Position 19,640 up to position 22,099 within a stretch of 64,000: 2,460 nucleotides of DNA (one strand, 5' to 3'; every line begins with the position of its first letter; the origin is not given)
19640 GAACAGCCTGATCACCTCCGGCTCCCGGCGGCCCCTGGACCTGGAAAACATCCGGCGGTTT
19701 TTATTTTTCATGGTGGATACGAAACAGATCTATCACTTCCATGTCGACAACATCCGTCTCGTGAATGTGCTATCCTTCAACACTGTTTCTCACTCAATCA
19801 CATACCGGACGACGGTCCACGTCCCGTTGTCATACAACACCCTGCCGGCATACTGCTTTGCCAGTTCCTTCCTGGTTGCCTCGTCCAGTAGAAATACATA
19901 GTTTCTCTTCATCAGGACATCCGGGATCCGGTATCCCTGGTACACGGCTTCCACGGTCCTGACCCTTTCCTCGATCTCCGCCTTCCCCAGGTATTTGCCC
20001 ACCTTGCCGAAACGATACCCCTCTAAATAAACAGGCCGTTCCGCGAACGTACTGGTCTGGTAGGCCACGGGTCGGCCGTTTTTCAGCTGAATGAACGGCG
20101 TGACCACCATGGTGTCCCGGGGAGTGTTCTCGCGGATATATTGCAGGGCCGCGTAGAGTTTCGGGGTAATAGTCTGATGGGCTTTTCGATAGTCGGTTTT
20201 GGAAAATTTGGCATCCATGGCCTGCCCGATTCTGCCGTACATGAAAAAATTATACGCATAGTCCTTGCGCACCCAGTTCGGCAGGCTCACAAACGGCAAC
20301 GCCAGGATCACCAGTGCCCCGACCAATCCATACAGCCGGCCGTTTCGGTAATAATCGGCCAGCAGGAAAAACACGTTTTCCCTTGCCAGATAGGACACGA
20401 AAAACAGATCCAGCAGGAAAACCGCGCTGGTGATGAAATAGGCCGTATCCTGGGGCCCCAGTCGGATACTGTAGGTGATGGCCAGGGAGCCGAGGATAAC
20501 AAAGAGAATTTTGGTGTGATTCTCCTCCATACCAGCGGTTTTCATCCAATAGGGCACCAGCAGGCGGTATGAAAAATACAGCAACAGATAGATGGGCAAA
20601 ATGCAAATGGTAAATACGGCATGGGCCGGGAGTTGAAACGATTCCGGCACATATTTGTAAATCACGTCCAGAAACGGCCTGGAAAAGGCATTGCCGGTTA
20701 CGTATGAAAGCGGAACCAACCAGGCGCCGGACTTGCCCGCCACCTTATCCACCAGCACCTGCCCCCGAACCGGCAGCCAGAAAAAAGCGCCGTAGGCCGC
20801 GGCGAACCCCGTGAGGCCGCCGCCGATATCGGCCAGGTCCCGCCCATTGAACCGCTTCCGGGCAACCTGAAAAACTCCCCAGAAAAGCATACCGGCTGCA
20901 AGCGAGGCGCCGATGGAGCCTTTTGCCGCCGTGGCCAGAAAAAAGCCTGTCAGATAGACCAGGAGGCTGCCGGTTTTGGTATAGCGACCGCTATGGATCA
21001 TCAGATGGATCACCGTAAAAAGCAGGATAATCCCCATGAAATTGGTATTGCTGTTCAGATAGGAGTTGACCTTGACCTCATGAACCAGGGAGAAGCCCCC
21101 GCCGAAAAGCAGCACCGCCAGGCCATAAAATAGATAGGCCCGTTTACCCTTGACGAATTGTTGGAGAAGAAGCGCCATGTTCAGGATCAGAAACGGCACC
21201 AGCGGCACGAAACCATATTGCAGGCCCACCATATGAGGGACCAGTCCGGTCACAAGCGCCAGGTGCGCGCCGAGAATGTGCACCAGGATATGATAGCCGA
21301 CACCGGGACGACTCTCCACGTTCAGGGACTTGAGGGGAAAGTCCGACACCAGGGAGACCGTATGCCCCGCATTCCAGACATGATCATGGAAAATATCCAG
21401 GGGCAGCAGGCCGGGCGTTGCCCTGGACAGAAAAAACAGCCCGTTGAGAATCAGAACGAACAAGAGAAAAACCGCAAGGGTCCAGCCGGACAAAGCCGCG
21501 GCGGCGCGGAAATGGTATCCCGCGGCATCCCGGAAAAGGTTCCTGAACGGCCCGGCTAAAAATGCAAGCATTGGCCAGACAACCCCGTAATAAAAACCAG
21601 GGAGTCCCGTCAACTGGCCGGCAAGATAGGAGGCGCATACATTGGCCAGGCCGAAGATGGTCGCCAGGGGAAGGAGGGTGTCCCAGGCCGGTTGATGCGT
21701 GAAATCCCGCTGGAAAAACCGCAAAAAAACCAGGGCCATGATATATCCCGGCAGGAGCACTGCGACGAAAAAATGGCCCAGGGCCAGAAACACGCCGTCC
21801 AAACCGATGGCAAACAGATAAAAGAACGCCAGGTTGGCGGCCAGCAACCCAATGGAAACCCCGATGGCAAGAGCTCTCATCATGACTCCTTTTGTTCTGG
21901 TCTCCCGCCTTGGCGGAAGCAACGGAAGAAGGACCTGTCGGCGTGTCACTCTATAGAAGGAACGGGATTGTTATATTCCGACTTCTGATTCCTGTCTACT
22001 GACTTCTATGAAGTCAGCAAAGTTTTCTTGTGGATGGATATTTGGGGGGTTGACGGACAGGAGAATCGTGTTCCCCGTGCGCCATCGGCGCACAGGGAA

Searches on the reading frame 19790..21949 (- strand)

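Call 13: search_protein_families(library=pfam, proteins=[window:19790-21949:-], max_evalue=0.00001)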
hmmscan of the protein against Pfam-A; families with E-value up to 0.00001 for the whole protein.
window:19790-21949:- (719 aa): 0 families

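Call 16: search_protein_families(library=ncbifam, proteins=[window:19790-21949:-], max_evalue=0.00001)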
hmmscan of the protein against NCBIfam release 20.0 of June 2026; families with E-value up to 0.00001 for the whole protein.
window:19790-21949:- (719 aa): 0 families

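Call 68: search_protein_families(library=pfam, proteins=[window:19793-21949:-], max_evalue=1)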
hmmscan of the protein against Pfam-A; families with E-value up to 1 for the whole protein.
window:19793-21949:- (719 aa): 1 family
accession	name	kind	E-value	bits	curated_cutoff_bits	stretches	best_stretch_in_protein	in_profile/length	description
PF20604.3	DUF6798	-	0.03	14.5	26.9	1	599-619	4-24/61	Domain of unknown function (DUF6798)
